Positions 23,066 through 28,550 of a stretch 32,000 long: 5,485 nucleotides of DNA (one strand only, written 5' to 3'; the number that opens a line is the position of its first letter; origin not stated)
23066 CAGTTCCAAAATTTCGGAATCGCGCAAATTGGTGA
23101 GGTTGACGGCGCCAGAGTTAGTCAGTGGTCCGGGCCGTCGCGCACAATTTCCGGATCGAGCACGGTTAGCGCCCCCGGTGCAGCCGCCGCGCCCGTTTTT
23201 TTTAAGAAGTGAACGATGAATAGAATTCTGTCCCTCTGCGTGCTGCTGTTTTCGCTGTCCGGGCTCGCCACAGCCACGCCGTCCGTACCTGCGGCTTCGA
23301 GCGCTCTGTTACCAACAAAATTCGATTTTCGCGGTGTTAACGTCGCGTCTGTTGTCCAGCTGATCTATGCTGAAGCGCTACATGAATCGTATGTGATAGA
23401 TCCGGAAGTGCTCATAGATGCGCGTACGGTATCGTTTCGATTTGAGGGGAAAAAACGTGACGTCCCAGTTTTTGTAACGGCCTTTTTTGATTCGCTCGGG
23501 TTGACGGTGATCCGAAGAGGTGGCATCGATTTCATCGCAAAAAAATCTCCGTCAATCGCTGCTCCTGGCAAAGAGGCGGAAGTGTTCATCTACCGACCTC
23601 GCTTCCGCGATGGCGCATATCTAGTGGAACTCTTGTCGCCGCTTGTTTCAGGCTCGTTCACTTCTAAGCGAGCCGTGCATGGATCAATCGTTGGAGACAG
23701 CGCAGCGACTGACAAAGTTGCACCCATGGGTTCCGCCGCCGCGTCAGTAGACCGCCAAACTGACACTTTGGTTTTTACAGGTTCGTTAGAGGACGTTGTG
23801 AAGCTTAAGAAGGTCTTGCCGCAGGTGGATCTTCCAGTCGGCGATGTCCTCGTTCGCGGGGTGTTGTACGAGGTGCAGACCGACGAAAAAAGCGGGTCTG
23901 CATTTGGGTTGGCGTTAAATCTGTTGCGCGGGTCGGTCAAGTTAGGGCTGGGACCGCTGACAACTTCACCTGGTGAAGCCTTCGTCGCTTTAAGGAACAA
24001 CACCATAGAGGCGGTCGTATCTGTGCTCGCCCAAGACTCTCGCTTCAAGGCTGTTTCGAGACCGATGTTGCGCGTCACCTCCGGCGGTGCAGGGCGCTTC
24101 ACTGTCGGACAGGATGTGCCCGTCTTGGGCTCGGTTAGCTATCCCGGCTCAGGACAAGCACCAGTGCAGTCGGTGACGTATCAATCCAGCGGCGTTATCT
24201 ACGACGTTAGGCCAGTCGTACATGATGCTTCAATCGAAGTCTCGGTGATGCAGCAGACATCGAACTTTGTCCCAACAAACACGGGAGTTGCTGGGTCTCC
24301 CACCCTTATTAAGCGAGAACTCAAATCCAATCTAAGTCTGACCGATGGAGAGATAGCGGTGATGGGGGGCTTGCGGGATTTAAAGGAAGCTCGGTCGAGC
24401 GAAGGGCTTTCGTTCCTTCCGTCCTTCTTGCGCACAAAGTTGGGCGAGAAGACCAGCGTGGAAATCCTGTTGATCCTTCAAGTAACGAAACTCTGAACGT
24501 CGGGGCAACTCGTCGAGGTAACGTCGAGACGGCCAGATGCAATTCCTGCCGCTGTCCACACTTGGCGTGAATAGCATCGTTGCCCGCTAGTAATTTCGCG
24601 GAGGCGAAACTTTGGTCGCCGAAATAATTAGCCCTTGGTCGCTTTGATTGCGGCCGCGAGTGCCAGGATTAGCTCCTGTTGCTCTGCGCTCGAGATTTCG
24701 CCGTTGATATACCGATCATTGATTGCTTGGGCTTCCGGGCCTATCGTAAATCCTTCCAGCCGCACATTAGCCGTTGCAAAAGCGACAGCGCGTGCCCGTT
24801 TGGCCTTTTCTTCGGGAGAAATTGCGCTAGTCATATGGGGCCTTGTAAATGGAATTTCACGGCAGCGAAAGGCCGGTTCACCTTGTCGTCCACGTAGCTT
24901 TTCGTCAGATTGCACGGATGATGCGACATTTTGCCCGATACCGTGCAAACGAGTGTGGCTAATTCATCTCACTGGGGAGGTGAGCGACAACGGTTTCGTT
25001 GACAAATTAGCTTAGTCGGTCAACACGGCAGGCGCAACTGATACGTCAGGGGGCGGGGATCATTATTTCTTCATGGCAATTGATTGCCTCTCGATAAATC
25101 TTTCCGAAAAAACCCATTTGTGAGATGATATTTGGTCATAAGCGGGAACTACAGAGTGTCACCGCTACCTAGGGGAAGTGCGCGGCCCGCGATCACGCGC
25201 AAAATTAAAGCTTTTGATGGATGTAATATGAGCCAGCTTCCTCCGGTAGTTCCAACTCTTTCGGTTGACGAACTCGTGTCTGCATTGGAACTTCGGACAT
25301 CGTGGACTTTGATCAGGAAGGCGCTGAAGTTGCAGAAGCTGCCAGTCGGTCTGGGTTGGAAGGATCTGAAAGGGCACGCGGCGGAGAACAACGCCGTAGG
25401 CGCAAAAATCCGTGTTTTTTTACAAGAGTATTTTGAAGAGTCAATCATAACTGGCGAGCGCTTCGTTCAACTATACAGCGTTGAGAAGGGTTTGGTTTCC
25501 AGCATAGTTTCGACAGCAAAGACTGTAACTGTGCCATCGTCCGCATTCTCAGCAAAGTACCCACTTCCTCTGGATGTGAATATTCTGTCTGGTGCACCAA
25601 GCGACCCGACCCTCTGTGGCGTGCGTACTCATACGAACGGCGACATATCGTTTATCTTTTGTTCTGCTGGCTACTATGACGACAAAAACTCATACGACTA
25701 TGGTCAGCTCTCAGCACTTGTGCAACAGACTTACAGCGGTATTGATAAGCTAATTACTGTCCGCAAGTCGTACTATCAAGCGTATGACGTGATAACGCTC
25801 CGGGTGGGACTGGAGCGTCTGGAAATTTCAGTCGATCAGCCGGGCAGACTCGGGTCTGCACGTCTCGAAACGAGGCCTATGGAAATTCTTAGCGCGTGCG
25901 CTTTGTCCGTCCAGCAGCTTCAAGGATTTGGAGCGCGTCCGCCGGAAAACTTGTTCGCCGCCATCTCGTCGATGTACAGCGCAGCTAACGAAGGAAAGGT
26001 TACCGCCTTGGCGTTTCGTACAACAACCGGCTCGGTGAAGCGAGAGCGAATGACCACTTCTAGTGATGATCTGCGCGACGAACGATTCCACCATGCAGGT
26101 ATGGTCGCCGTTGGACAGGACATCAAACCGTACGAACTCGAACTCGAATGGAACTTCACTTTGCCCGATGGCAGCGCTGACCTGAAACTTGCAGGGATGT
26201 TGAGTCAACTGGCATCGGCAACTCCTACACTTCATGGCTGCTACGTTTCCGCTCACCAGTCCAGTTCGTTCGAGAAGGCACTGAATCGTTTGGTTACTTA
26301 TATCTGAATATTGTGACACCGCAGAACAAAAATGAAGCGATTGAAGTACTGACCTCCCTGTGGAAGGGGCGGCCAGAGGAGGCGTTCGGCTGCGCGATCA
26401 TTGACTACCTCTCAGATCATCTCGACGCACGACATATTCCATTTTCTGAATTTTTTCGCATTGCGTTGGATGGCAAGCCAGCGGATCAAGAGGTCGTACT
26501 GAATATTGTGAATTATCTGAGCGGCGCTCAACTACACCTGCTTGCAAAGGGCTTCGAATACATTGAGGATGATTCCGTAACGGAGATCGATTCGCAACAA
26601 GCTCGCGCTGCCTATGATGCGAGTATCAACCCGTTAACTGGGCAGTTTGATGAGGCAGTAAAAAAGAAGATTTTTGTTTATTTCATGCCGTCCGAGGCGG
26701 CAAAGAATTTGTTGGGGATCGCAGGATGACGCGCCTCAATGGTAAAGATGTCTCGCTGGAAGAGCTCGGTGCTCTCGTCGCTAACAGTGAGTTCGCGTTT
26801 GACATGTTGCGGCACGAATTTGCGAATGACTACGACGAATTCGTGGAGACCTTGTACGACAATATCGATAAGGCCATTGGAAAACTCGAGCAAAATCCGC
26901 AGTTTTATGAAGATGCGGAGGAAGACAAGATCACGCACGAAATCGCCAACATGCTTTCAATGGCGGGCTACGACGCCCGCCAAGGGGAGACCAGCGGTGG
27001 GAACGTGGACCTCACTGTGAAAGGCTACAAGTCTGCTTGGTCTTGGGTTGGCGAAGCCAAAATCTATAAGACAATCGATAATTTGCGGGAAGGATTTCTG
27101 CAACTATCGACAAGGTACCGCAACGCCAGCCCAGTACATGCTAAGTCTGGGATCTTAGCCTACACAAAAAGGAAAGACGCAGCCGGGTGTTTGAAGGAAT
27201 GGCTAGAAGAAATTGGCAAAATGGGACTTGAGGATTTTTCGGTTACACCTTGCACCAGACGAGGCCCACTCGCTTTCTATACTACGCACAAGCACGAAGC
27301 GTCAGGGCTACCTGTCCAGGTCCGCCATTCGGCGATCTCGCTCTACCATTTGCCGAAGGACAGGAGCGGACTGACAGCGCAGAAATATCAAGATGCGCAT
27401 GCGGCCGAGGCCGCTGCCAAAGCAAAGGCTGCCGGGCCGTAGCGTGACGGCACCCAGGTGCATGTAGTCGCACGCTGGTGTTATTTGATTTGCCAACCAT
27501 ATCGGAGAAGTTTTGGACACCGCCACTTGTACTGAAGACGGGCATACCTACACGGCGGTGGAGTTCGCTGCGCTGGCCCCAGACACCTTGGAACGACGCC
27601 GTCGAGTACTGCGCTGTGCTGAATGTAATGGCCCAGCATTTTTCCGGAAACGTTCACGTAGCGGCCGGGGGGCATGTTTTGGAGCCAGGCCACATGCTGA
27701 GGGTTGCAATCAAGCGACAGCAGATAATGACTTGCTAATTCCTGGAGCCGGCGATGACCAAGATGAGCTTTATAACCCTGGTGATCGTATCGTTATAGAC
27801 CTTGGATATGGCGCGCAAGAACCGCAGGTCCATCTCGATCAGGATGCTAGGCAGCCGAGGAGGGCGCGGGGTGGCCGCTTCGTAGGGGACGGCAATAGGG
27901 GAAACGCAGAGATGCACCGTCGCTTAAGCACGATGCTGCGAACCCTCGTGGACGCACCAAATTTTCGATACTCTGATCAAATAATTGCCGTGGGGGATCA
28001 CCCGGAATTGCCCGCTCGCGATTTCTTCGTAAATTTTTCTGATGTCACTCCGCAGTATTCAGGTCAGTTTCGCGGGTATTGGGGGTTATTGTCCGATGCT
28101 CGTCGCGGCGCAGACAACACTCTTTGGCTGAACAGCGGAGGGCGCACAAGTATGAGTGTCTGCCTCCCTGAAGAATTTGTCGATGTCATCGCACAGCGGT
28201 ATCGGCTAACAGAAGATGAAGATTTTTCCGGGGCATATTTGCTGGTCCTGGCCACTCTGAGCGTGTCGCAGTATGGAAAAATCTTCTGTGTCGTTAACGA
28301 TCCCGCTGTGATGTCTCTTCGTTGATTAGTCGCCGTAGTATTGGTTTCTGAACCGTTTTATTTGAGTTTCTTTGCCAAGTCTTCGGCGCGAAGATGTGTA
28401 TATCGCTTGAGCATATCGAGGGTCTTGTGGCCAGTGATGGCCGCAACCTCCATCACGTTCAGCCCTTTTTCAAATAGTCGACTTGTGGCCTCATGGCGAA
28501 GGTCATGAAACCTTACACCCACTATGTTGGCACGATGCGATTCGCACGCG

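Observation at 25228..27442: Translationally coupled three-gene cargo cassette (unknown, unknown, PD-(D/E)xK-like nuclease) inside an inovirus prophage: candidate undescribed defence/exclusion system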

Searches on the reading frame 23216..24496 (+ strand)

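Call 43: search_protein_families(library=pfam, proteins=[window:23216-24496:+], max_evalue=0.01)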
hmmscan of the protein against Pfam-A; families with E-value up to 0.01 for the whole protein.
window:23216-24496:+ (426 aa): 1 family
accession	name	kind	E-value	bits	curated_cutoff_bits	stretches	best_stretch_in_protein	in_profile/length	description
PF00263.26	Secretin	-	1e-16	61.5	27.5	1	271-401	2-137/169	Bacterial type II and III secretion system protein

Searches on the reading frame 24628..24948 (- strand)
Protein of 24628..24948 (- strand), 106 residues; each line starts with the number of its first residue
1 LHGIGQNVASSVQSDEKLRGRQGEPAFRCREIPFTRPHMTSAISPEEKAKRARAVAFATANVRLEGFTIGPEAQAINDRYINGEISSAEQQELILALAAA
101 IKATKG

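Call 3: search_protein_families(library=pfam, proteins=[window:24628-24948:-], max_evalue=1)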
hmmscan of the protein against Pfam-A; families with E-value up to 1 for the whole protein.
window:24628-24948:- (106 aa): 1 family
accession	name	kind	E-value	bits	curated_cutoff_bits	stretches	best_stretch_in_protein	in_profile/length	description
PF18495.6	VbhA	-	1.5e-11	44.5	25.9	1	51-96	1-46/47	Antitoxin VbhA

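Call 4: search_protein_families(library=padloc, proteins=[window:24628-24948:-], max_evalue=1)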
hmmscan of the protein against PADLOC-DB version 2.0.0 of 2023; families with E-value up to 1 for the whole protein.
window:24628-24948:- (106 aa): 0 families

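Call 5: search_protein_families(library=phrogs, proteins=[window:24628-24948:-], max_evalue=1)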
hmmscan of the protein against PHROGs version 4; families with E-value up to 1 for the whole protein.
window:24628-24948:- (106 aa): 3 families
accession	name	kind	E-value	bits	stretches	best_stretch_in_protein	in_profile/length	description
phrog_18905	-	unknown function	7e-06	27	1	43-89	2-48/62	-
phrog_3058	-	unknown function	0.076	14.2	1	39-74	33-68/73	-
phrog_16288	-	unknown function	0.12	13.6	0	38-56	27-45/64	-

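Call 6: search_protein_families(library=ncbifam, proteins=[window:24628-24948:-], max_evalue=1)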
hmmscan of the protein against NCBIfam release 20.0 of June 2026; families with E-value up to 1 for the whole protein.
window:24628-24948:- (106 aa): 0 families

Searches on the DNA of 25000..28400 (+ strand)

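Call 7: search_dna_similar(query=window:25000-28400:+, collection=phages, mode=distant, max_rows=20)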
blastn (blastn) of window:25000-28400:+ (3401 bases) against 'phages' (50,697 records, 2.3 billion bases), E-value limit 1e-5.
No match.

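Call 62: search_dna_similar(query=L001:3550-5657:+, collection=ecoli_genomes, mode=near, max_rows=15, rows=spread)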
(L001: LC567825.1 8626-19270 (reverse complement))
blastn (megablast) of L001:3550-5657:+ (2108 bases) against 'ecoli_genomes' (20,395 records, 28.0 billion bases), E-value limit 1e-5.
Records with a match: 23; places in all: 23; records where one place covers at least 80% of the query: 23.
Genomes with a match: 23 of 5426; with a place that covers at least 80% of the query: 23. Places per genome that has any: lowest 1, median 1, highest 1. On chromosomes: 23 places; on plasmids: 0.
Best place of each record, by identity: >=99% 23.
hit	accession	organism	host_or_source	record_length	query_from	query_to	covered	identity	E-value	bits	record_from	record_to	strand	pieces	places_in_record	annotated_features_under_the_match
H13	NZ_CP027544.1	Escherichia coli strain 2013C-3264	Homo sapiens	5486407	1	2108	100%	100.0%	0e+0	3893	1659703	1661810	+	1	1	hypothetical protein (x3)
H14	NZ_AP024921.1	Escherichia coli O145:H28 strain 12E115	Homo sapiens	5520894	1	2108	100%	100.0%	0e+0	3893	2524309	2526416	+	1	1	hypothetical protein (x3)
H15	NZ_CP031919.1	Escherichia coli O145:NM strain FWSEC0002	Homo sapiens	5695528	1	2108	100%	100.0%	0e+0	3893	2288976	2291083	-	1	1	hypothetical protein (x3)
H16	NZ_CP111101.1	Escherichia coli strain FRIK1989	Bos taurus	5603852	1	2108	100%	100.0%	0e+0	3893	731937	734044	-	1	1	hypothetical protein (x3)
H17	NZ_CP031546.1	Escherichia coli strain cq9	pig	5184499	1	2108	100%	99.8%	0e+0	3871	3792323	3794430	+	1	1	hypothetical protein (x3)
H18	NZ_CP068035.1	Escherichia coli strain U90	swine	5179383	1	2108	100%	99.8%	0e+0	3871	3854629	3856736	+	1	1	hypothetical protein (x3)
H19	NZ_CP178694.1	Escherichia coli strain VTB97432v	Chicken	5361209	1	2108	100%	99.8%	0e+0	3871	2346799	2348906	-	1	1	hypothetical protein (x3)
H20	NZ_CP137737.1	Escherichia coli strain HNSQ2209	pig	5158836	1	2108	100%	99.8%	0e+0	3866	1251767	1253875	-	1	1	hypothetical protein (x3)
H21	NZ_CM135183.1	Escherichia coli strain Z1324SEC0014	Swine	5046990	1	2108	100%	99.7%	0e+0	3860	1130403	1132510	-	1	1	hypothetical protein (x3)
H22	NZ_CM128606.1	Escherichia coli strain E100341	Homo sapiens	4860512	1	2108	100%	99.7%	0e+0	3855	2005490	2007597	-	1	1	hypothetical protein (x3)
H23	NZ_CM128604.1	Escherichia coli strain E200139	Homo sapiens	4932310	1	2108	100%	99.6%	0e+0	3849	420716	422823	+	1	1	hypothetical protein (x3)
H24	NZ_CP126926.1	Escherichia coli O2:K1:H5 strain APEC E19035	Gallus gallus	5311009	1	2108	100%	99.6%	0e+0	3843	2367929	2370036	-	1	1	hypothetical protein (x3)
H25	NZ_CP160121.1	Escherichia coli strain 729_270514_x_12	Poultry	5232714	1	2108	100%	99.6%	0e+0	3843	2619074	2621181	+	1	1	hypothetical protein (x3)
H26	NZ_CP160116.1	Escherichia coli strain 729_xx_1_3_yolk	Poultry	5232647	1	2108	100%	99.6%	0e+0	3843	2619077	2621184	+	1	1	hypothetical protein (x3)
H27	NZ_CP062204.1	Escherichia coli strain C311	Cow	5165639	1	2108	100%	99.4%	0e+0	3818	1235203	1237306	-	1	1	hypothetical protein (x2)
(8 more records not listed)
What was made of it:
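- It is rare and patchy (23 of 5426 E. coli genomes, call 62).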

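Call 63: get_annotated_region(hit=H17, flank=6000)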
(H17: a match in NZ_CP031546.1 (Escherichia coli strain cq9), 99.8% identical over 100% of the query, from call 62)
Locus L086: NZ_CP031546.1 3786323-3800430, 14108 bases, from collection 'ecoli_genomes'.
description: Escherichia coli strain cq9 chromosome, complete genome
organism: Escherichia coli strain cq9 (NCBI taxid 562)
replicon: chromosome; assembly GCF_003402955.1
host: pig; source: feces; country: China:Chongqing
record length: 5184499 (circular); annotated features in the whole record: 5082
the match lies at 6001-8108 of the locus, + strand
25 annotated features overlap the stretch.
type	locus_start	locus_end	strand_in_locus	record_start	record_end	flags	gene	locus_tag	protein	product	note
CDS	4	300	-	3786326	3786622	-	-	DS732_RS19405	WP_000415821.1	hypothetical protein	-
CDS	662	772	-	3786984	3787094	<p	-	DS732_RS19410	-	hypothetical protein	incomplete; partial in the middle of a contig; missing C-terminus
CDS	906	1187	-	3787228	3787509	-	-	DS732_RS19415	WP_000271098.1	hypothetical protein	-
CDS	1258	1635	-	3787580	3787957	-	-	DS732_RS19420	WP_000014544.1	M15 family metallopeptidase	-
CDS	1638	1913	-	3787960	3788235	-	-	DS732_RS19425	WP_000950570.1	phage holin family protein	-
CDS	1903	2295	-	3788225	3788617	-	-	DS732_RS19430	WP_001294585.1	putative holin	-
CDS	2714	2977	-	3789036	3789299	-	stxB2e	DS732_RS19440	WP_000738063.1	Shiga toxin Stx2e subunit B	-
CDS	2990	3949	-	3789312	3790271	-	-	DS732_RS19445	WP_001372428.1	Shiga toxin Stx2e subunit A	-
tRNA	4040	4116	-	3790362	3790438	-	-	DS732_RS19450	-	tRNA-Arg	-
tRNA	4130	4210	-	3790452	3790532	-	-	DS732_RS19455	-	tRNA-OTHER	-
tRNA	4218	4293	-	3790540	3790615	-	-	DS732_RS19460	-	tRNA-Ile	-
CDS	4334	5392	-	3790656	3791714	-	-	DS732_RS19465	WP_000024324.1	DNA-methyltransferase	-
CDS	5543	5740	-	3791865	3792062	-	-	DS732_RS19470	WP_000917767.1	hypothetical protein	-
CDS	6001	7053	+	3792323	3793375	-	-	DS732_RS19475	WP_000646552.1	hypothetical protein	-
CDS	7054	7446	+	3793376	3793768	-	-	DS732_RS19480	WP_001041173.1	hypothetical protein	-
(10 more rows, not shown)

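Call 64: get_annotated_region(hit=H24, flank=6000)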
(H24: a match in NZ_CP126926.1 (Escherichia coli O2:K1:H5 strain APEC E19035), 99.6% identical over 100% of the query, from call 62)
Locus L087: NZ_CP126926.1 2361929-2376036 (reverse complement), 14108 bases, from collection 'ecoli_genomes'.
description: Escherichia coli O2:K1:H5 strain APEC E19035 chromosome, complete genome
organism: Escherichia coli O2:K1:H5 strain APEC E19035 (NCBI taxid 3050627)
replicon: chromosome; assembly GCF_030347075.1
host: Gallus gallus; source: liver; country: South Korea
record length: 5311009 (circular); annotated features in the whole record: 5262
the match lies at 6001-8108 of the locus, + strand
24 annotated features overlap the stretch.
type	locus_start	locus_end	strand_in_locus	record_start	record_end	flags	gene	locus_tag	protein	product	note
CDS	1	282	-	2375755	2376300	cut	-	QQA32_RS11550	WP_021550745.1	terminase small subunit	-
CDS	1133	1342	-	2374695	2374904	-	-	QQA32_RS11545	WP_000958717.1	hypothetical protein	-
CDS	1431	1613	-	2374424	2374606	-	-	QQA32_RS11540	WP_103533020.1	hypothetical protein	-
CDS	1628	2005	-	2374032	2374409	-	-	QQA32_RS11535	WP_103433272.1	M15 family metallopeptidase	-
CDS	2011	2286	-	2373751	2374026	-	-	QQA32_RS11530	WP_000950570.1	phage holin family protein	-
CDS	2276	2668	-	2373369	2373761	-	-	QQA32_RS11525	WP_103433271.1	putative holin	-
CDS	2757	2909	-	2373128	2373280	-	-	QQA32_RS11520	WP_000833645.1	DUF3927 family protein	-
CDS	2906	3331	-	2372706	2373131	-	-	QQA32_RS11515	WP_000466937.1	tellurite resistance TerB family protein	-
tRNA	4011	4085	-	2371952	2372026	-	-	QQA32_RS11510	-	tRNA-Gly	-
CDS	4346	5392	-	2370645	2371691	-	-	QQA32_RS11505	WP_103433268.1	DNA-methyltransferase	-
CDS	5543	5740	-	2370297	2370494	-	-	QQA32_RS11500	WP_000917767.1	hypothetical protein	-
CDS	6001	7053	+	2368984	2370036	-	-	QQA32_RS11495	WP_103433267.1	hypothetical protein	-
CDS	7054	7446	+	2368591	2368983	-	-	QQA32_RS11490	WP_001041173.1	hypothetical protein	-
CDS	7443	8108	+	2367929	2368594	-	-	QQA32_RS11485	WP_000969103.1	hypothetical protein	-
CDS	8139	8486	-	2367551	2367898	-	-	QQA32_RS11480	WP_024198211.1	antiterminator Q family protein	-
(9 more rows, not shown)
